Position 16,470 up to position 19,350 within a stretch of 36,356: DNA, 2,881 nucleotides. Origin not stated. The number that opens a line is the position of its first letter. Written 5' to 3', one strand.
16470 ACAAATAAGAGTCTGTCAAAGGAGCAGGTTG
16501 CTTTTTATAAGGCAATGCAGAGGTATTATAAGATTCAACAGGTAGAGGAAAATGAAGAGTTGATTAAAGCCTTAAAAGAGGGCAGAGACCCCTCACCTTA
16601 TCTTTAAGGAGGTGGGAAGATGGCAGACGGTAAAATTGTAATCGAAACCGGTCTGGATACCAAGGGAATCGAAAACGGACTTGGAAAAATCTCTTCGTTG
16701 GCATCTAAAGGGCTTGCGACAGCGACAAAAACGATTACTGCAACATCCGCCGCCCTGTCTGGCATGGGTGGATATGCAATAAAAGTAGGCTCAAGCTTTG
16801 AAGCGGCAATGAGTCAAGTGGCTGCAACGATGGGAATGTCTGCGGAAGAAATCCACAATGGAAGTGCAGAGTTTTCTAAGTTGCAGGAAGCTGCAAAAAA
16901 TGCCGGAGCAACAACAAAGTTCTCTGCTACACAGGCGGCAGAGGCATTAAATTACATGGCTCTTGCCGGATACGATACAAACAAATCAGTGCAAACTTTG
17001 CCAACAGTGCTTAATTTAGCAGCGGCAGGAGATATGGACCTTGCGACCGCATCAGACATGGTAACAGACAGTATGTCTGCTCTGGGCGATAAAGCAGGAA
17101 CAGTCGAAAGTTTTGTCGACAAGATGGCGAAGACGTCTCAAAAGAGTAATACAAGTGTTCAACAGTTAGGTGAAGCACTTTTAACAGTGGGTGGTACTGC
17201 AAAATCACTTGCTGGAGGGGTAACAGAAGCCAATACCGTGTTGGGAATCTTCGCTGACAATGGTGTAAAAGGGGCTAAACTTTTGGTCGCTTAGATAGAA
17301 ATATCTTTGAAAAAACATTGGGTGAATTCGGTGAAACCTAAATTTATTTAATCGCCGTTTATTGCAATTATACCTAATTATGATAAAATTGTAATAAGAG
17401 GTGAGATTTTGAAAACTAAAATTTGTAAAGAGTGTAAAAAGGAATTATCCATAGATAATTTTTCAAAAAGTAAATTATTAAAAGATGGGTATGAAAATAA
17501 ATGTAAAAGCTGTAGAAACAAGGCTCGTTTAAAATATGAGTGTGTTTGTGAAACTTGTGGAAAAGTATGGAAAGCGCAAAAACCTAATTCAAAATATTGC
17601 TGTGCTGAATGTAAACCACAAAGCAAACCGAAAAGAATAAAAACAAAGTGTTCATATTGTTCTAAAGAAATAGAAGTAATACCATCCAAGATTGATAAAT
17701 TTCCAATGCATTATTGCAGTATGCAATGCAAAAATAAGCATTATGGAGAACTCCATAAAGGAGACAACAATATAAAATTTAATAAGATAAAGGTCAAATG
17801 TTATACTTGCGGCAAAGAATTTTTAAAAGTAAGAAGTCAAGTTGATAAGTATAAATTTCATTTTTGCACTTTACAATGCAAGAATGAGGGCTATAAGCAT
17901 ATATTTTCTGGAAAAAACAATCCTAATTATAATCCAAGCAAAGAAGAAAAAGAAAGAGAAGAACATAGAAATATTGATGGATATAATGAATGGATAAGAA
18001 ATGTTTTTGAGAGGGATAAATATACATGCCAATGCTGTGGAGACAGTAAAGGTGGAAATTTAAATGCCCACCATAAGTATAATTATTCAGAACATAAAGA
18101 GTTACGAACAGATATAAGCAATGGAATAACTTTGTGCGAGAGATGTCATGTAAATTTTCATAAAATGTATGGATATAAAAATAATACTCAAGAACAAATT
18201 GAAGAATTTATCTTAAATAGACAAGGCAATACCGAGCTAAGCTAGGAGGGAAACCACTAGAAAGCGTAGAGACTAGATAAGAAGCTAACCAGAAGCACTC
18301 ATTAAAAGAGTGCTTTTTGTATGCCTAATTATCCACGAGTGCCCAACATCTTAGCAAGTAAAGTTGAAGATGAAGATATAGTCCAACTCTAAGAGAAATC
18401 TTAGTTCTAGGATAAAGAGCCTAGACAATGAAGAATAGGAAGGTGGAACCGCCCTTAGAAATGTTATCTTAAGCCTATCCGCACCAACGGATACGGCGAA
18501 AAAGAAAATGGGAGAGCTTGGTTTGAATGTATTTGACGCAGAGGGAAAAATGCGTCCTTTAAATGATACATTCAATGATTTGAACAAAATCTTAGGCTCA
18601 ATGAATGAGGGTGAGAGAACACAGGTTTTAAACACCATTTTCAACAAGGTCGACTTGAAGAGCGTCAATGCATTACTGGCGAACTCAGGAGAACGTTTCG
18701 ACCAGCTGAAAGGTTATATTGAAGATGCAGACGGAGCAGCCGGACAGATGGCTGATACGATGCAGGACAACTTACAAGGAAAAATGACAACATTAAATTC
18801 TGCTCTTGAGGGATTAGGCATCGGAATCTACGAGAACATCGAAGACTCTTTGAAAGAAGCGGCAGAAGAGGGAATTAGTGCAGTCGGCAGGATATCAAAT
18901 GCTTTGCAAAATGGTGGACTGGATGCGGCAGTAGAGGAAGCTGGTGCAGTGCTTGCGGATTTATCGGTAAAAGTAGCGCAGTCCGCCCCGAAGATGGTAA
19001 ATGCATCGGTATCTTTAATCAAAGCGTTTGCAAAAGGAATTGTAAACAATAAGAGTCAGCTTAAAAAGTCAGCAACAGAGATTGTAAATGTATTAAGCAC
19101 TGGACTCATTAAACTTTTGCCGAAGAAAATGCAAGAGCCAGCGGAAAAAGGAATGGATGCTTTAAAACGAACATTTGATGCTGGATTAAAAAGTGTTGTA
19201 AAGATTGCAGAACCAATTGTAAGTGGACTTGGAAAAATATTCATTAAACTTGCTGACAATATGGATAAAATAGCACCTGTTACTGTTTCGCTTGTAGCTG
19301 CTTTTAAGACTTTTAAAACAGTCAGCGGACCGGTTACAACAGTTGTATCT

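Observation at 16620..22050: Tape measure gene split by a 1,162-nt AT-rich element carrying a multi-zinc-finger HNH endonuclease; boundaries fit a group I intron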

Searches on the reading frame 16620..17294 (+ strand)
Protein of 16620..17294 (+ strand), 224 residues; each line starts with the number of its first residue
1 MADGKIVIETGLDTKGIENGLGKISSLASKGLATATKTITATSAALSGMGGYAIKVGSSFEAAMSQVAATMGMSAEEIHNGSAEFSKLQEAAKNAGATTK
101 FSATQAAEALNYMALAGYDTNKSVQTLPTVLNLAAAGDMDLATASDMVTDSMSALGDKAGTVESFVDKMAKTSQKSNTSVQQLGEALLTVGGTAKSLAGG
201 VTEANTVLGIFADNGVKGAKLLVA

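Call 6: search_protein_families(library=pfam, proteins=[window:16620-17294:+], max_evalue=0.01)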
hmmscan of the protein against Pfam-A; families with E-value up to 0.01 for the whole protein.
window:16620-17294:+ (224 aa): 1 family
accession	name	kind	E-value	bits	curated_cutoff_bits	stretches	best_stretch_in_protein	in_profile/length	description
PF10145.14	PhageMin_Tail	-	6.5e-28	98.4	33.2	1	89-220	1-133/201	Phage-related minor tail protein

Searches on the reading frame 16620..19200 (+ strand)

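Call 31: search_protein_families(library=phrogs, proteins=[L001:4505-5308:+], max_evalue=0.001)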
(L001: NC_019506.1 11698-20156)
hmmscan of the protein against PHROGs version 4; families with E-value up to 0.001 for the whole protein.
L001:4505-5308:+ (267 aa): 8 families
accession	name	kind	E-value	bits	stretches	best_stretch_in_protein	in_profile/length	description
phrog_559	-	DNA, RNA and nucleotide metabolism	1.3e-56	193.6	2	51-253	229-416/607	HNH endonuclease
phrog_9084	-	DNA, RNA and nucleotide metabolism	3.6e-25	90.1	1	123-256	48-177/187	homing endonuclease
phrog_4538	-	unknown function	1.3e-18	68.1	1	11-249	107-334/447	-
phrog_681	-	DNA, RNA and nucleotide metabolism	2.1e-17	64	1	6-138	305-434/576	endonuclease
phrog_7140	-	DNA, RNA and nucleotide metabolism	8.8e-14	52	1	135-249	122-230/423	intron encoded nuclease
phrog_19778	-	unknown function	1.6e-05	25.2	1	173-234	287-345/362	-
phrog_27771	-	unknown function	0.0001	22.2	1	150-240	446-533/549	-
phrog_22897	-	unknown function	0.00053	21.3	0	4-27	19-42/78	-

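Call 32: search_protein_families(library=pfam, proteins=[L001:4505-5308:+], max_evalue=1)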
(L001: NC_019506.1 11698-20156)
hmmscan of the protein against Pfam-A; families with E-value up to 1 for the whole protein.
L001:4505-5308:+ (267 aa): 3 families
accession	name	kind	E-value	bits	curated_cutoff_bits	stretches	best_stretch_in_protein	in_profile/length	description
PF10881.14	DUF2726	-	6.8e-09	36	24.7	1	170-247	59-125/126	Protein of unknown function (DUF2726)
PF14311.12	DUF4379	-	0.023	15.4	24.5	1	109-135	29-55/56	Probable Treble clef zinc finger domain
PF13274.11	SocA_Panacea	-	0.25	12.7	25.7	0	201-256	43-98/113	Antitoxin SocA-like, Panacea domain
